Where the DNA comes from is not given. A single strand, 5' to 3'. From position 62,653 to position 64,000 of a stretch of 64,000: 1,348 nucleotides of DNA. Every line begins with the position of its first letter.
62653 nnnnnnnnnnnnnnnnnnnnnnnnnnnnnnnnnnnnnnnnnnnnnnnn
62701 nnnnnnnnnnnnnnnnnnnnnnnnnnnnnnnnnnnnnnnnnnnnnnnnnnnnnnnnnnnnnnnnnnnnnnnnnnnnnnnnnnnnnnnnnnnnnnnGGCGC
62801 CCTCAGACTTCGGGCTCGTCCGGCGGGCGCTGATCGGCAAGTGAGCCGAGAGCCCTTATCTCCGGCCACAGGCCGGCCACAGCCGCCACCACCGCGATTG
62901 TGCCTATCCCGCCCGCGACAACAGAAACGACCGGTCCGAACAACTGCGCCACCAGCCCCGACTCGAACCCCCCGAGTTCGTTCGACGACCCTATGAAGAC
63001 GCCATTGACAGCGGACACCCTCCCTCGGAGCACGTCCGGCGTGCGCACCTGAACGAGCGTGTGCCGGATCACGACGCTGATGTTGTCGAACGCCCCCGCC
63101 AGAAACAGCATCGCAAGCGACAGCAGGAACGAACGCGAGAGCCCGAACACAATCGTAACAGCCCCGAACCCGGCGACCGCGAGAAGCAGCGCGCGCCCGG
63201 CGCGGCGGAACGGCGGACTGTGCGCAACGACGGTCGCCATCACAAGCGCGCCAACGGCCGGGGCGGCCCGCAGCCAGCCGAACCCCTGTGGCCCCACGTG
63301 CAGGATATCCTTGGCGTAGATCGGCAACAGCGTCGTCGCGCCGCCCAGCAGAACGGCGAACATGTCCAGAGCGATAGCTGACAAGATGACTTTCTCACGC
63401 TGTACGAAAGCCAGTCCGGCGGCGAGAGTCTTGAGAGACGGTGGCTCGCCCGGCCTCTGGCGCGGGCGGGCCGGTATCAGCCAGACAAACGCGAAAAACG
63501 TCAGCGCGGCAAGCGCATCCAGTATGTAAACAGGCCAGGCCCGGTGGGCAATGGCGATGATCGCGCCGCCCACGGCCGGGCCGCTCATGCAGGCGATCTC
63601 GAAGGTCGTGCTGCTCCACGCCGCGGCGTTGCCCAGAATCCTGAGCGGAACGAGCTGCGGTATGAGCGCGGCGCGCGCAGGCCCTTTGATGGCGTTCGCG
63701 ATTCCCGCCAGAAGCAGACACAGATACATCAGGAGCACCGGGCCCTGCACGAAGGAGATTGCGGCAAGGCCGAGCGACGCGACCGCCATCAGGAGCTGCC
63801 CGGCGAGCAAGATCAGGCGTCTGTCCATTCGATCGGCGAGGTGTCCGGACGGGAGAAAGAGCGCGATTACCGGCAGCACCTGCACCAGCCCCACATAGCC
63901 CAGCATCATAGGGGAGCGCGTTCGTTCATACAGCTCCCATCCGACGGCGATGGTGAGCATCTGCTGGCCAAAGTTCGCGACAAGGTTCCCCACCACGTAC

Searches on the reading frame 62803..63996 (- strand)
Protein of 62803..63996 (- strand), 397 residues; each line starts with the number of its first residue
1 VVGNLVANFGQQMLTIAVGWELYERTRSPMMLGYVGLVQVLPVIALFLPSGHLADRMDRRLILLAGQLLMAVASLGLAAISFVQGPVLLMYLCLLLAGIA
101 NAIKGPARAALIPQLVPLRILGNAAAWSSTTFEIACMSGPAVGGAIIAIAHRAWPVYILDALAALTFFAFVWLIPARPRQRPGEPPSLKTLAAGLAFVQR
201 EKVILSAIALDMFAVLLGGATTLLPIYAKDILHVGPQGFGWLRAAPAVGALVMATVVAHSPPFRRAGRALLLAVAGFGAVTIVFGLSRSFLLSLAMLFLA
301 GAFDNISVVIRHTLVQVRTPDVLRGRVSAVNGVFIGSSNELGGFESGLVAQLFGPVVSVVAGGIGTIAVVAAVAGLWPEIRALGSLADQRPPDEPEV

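Call 47: search_protein_families(library=pfam, proteins=[window:62803-63996:-], max_evalue=0.0001)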
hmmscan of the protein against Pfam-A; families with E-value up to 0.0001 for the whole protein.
window:62803-63996:- (397 aa): 2 families
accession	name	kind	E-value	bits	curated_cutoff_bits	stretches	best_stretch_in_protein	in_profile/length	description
PF05977.19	MFS_3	-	2.8e-40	138.7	27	1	3-373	18-390/524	Transmembrane secretion effector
PF07690.21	MFS_1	-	1.2e-30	107.1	33.4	1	2-338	3-342/347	Major Facilitator Superfamily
